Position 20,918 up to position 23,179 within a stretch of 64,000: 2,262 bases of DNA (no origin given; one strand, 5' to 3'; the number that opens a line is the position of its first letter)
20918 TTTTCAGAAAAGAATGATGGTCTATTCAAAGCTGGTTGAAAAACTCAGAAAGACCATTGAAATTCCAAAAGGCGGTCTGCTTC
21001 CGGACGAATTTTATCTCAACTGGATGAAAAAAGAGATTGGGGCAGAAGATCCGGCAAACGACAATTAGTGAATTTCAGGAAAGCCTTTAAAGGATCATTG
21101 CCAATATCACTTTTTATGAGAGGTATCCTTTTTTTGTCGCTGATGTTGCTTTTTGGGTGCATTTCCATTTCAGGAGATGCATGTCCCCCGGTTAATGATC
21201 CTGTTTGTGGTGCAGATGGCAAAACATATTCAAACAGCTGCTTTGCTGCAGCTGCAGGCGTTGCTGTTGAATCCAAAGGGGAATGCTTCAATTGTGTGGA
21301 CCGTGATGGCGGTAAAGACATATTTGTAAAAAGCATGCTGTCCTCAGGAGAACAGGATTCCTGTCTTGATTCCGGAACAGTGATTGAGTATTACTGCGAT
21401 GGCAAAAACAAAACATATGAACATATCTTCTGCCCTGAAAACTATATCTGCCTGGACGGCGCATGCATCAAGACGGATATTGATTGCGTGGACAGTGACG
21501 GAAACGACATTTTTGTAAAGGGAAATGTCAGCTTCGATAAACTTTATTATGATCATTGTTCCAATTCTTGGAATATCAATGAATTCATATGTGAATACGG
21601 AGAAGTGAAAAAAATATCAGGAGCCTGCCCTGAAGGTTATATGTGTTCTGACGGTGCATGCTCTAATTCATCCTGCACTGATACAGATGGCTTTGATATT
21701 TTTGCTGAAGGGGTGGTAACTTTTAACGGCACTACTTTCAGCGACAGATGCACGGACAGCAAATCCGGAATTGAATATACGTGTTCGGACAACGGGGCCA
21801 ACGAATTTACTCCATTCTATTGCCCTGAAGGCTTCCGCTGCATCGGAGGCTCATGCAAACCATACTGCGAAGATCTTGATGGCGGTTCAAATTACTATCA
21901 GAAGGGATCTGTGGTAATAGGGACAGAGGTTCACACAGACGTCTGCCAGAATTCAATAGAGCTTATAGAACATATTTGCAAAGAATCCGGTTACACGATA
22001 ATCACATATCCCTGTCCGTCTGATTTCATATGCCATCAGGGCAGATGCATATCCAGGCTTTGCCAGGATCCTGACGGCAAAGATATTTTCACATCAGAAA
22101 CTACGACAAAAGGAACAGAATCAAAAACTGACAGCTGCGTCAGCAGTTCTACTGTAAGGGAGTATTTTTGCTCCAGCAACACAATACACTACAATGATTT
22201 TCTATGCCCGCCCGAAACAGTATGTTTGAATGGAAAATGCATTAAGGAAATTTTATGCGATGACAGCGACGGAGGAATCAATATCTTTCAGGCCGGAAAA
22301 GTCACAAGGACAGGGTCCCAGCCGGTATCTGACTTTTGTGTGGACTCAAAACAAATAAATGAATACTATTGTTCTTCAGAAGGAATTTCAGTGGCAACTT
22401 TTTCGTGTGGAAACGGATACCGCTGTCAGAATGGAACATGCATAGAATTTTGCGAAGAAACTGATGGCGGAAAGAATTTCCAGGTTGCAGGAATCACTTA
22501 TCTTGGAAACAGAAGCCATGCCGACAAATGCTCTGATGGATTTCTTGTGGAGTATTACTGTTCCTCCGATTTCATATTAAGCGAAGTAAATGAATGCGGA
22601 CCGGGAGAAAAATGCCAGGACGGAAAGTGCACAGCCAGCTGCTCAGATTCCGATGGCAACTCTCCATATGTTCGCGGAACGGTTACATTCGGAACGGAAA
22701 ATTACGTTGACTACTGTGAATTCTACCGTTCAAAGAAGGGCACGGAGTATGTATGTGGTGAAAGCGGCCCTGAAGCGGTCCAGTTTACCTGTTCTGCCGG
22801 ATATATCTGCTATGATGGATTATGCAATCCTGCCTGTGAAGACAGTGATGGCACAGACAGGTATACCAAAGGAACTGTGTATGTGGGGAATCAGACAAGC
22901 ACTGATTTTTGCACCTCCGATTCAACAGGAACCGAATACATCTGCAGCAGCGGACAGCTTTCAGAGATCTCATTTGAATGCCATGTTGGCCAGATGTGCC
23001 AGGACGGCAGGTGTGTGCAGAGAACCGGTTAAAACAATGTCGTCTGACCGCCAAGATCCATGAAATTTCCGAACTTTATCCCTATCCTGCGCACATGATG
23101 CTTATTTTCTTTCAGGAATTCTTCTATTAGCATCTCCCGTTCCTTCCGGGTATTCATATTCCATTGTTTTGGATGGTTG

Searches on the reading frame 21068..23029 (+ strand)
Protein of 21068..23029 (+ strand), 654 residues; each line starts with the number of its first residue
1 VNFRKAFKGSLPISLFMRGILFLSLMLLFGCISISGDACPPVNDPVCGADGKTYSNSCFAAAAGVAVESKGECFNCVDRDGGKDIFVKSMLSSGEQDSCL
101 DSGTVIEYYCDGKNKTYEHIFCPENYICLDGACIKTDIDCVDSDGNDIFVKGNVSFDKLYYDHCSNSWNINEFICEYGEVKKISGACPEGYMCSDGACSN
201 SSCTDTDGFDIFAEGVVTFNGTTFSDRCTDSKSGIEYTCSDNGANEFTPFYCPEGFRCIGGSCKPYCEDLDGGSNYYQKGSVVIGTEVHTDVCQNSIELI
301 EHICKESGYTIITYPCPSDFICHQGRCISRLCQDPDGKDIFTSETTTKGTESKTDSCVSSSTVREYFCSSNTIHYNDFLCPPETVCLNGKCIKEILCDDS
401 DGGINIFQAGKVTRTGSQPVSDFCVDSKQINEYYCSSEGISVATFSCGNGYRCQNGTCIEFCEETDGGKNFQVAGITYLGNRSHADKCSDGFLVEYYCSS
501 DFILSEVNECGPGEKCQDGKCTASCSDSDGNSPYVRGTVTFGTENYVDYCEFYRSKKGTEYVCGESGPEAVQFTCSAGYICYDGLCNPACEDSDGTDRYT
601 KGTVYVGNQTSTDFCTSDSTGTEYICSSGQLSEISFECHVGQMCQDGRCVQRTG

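Call 17: search_protein_families(library=pfam, proteins=[window:21068-23029:+], max_evalue=0.00001)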
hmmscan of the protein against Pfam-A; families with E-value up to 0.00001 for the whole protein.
window:21068-23029:+ (654 aa): 1 family
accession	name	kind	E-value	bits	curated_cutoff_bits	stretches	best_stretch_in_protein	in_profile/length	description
PF00050.26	Kazal_1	-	1.7e-06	28.4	21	1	38-61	8-31/49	Kazal-type serine protease inhibitor domain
